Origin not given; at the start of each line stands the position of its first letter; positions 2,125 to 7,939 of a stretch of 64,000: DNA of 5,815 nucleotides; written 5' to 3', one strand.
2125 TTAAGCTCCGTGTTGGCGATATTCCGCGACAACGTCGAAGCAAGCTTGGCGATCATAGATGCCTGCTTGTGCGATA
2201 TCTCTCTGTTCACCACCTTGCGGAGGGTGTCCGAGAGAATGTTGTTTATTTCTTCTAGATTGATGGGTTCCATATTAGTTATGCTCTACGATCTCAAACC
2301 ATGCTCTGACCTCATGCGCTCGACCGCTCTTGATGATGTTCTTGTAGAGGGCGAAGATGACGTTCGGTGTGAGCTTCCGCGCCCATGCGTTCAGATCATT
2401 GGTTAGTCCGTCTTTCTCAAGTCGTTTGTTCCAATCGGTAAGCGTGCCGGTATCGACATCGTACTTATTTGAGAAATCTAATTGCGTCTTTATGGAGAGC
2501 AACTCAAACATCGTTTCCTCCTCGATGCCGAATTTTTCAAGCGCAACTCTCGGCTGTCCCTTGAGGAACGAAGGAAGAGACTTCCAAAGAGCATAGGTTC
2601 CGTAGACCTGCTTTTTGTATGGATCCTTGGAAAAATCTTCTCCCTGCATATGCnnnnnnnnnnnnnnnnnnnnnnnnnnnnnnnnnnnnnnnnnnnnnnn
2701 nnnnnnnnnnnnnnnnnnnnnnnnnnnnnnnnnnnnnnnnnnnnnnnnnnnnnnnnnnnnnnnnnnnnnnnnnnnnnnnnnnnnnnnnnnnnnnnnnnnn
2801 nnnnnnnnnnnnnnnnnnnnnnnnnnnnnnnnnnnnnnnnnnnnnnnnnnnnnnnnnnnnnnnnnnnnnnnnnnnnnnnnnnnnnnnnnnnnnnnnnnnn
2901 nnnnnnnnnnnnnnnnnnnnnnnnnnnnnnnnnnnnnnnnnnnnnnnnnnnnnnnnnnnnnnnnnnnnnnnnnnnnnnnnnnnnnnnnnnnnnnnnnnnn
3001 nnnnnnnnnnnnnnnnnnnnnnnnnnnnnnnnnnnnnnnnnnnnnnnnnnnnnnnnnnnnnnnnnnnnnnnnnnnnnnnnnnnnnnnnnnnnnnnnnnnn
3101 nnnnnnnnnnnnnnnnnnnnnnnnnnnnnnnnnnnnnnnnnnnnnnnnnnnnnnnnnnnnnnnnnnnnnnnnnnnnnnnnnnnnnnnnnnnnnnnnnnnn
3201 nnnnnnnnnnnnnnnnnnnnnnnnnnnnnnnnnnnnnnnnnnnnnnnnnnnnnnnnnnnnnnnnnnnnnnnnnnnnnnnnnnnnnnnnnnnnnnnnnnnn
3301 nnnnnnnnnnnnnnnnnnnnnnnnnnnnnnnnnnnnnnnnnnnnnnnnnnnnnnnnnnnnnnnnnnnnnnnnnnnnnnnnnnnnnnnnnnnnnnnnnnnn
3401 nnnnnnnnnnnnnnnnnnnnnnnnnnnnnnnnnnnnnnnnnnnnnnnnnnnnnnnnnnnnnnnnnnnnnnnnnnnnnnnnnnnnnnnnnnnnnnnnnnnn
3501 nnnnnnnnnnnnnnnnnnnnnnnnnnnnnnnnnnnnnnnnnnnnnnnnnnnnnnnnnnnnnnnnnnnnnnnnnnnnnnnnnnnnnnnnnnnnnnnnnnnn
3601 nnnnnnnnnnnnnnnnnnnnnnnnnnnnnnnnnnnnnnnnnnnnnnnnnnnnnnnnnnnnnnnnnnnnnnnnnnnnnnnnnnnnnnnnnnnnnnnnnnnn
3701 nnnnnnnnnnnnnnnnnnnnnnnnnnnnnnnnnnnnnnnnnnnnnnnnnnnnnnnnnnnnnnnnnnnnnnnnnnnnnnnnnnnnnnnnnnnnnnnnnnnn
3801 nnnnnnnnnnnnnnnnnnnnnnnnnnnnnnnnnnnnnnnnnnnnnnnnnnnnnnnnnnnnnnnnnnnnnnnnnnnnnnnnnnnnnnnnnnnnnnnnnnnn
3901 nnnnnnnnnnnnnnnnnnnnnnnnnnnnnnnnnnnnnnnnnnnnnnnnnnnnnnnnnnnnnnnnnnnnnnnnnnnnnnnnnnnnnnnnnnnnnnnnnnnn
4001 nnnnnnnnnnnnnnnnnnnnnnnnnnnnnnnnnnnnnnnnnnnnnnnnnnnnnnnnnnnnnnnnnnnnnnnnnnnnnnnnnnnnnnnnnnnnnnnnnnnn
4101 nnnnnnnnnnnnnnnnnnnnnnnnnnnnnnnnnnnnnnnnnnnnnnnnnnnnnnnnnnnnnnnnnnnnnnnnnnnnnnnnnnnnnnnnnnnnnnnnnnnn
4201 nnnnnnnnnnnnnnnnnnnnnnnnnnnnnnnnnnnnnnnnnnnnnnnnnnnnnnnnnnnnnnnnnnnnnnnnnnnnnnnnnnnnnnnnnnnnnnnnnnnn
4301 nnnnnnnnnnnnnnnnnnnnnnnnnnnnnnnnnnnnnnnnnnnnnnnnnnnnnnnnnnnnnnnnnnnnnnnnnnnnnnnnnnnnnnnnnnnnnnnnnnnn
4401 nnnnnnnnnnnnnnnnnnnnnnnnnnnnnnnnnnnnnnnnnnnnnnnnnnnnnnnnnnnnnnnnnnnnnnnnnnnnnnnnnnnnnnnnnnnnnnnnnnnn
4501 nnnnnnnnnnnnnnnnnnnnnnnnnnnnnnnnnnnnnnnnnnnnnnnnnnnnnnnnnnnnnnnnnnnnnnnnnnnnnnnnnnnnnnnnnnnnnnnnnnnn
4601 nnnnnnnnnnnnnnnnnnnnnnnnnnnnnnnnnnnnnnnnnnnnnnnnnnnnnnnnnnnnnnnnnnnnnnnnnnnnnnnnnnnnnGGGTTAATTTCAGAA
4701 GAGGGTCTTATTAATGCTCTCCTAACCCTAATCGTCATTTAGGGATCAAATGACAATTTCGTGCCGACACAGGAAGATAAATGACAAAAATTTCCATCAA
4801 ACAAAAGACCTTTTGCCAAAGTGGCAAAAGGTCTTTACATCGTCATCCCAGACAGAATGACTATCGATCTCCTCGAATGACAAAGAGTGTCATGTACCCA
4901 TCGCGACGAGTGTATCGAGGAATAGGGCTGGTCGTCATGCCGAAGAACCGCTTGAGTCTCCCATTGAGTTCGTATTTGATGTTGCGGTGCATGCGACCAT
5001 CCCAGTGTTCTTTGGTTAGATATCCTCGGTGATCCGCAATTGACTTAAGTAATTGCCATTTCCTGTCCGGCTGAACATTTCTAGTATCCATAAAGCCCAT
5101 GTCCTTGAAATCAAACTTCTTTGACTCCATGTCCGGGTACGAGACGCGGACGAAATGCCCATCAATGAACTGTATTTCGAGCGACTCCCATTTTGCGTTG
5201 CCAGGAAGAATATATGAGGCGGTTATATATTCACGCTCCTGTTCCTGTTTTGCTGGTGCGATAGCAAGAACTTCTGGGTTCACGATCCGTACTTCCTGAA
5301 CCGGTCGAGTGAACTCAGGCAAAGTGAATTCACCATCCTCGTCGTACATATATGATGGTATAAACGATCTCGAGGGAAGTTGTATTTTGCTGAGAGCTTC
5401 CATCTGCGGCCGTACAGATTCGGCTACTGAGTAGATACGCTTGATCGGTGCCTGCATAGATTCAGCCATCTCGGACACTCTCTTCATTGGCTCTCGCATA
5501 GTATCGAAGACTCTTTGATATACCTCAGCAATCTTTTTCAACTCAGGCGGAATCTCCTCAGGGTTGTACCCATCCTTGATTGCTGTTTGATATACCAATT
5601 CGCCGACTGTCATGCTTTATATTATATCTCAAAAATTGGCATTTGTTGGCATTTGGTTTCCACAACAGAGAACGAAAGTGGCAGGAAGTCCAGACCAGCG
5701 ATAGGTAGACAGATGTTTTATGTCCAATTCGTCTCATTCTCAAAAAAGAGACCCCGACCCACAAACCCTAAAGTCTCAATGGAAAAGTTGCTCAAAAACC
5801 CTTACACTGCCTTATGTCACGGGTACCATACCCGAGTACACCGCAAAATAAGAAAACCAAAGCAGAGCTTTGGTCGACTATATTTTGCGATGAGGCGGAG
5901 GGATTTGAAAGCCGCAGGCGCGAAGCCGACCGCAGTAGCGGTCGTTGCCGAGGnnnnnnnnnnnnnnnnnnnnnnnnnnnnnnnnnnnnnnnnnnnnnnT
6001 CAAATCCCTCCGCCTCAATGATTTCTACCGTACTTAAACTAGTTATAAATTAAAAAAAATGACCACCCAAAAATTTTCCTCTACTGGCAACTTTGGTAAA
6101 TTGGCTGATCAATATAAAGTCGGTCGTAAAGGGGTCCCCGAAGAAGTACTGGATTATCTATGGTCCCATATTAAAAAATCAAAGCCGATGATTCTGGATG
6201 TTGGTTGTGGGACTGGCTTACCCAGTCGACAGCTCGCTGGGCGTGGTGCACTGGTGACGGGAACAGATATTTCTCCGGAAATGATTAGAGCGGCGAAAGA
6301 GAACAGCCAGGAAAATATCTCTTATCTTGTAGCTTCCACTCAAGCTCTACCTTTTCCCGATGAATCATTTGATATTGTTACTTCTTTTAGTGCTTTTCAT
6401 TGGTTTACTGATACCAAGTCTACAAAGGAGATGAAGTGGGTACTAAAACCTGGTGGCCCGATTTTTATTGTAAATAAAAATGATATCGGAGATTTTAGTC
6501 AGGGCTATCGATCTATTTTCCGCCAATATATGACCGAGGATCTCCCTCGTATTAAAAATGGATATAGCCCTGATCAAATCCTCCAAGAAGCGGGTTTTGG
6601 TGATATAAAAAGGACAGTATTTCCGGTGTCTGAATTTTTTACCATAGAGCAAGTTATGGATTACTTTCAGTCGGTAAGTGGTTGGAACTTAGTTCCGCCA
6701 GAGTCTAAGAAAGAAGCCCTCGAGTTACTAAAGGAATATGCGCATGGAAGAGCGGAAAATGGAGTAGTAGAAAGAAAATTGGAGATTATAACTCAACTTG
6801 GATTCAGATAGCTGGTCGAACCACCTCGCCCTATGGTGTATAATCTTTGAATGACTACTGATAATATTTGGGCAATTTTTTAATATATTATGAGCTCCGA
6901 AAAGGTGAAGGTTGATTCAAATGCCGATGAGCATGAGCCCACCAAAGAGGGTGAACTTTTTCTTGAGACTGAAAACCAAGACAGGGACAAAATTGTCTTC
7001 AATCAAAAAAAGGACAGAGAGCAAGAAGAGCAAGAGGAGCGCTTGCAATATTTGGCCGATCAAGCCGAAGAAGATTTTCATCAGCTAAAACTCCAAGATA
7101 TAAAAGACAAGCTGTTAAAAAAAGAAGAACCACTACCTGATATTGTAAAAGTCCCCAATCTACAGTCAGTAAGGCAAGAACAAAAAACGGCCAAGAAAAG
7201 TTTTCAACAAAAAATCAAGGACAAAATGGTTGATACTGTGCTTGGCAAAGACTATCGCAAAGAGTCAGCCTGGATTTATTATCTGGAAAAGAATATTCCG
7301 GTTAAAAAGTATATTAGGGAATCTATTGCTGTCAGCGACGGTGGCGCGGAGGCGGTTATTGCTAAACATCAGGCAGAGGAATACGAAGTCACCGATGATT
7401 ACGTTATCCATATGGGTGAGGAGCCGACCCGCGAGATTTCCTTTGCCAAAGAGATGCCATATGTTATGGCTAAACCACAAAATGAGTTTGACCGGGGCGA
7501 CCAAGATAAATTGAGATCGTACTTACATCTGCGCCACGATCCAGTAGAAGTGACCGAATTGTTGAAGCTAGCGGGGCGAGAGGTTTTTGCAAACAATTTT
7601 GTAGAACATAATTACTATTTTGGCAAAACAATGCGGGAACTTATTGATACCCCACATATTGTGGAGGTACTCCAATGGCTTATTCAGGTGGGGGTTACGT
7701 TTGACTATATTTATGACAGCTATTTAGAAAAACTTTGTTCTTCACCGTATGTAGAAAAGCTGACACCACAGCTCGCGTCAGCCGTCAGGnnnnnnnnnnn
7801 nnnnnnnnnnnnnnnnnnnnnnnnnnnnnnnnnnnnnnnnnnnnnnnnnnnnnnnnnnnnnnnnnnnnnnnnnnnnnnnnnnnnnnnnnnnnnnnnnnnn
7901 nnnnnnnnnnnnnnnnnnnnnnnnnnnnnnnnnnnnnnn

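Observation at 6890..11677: Giant 1595-aa protein ending in a cGAS/DncV/OAS-like (Pol-beta superfamily) nucleotidyltransferase domain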

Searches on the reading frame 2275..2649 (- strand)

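Call 20: search_protein_families(library=padloc, proteins=[window:2275-2649:-], max_evalue=1)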
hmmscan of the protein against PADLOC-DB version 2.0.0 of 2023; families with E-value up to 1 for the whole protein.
window:2275-2649:- (124 aa): 0 families

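Call 21: search_protein_families(library=phrogs, proteins=[window:2275-2649:-], max_evalue=1)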
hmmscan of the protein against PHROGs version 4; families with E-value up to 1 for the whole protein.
window:2275-2649:- (124 aa): 1 family
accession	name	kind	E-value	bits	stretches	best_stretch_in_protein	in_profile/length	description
phrog_37630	-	unknown function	0.005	16.5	1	2-66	212-272/679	-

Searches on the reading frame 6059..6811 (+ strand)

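Call 10: search_protein_families(library=pfam, proteins=[window:6059-6811:+], max_evalue=0.001)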
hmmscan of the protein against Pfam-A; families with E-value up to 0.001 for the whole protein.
window:6059-6811:+ (250 aa): 10 families
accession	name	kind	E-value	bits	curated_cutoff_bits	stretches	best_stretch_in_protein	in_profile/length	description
PF08241.18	Methyltransf_11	-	7.8e-27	94.2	21.2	1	46-137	1-95/95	Methyltransferase domain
PF13649.12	Methyltransf_25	-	8.2e-25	87.8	27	1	45-133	1-97/97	Methyltransferase domain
PF13847.12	Methyltransf_31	-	4e-17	62.7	27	1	42-141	4-113/145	Methyltransferase domain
PF01209.24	Ubie_methyltran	-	8.3e-15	55.2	20.1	1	41-165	47-177/233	ubiE/COQ5 methyltransferase family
PF08242.18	Methyltransf_12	-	4.5e-14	53.4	30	1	46-134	1-97/98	Methyltransferase domain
PF13489.12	Methyltransf_23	-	3e-10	40.5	27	1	31-138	13-117/164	Methyltransferase domain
PF05175.20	MTS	-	6.8e-07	29.5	23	1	34-144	23-145/170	Methyltransferase small domain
PF06325.19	PrmA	-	0.00017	21.7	22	1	37-87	158-208/296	Ribosomal protein L11 methyltransferase (PrmA)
PF02353.26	CMAS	-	0.0009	19.1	27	0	44-211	65-212/273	Mycolic acid cyclopropane synthetase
PF03141.22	Methyltransf_29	-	0.00097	18.3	23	0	38-143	114-222/506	Putative S-adenosyl-L-methionine-dependent methyltransferase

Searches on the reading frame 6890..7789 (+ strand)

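Call 14: search_protein_families(library=pfam, proteins=[window:6890-7789:+], max_evalue=10)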
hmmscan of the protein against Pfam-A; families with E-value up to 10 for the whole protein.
window:6890-7789:+ (300 aa): 1 family
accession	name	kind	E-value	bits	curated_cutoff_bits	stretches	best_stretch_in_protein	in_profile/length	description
PF05215.19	Spiralin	-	0.042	14.8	25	1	70-124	4-49/81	Spiralin domain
